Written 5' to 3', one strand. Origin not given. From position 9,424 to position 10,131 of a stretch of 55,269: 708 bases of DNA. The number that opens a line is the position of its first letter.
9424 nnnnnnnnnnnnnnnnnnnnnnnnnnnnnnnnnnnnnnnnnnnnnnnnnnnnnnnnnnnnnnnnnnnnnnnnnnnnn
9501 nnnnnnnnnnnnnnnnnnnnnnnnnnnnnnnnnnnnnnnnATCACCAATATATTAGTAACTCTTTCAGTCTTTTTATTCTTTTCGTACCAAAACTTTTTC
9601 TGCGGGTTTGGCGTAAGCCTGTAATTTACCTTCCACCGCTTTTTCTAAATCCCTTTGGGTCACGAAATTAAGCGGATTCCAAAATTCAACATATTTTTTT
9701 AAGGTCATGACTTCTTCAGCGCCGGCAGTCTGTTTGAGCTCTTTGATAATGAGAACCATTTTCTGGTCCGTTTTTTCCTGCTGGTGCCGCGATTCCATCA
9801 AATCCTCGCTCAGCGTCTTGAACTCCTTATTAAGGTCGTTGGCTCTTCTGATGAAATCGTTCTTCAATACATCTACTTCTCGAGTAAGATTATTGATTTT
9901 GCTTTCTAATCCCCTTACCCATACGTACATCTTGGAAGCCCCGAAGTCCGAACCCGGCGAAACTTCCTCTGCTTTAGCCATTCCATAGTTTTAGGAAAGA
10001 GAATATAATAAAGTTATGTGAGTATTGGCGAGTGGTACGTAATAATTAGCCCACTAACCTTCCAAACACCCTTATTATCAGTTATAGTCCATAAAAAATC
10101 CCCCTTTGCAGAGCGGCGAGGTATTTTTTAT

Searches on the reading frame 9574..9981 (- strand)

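Call 40: search_protein_families(library=pfam, proteins=[window:9574-9981:-], max_evalue=0.01)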
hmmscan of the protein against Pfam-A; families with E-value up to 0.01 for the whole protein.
window:9574-9981:- (135 aa): 3 families
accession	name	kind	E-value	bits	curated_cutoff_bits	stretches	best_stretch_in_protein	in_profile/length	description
PF07889.17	DUF1664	-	0.00019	21.9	34.6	1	18-99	32-111/124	Protein of unknown function (DUF1664)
PF16471.10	JIP_LZII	-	0.0067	17.1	30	0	36-83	24-71/71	JNK-interacting protein leucine zipper II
PF23323.1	Spectrin_6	-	0.0086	16.9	27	0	29-71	9-50/110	Kalirin-like, spectrin repeats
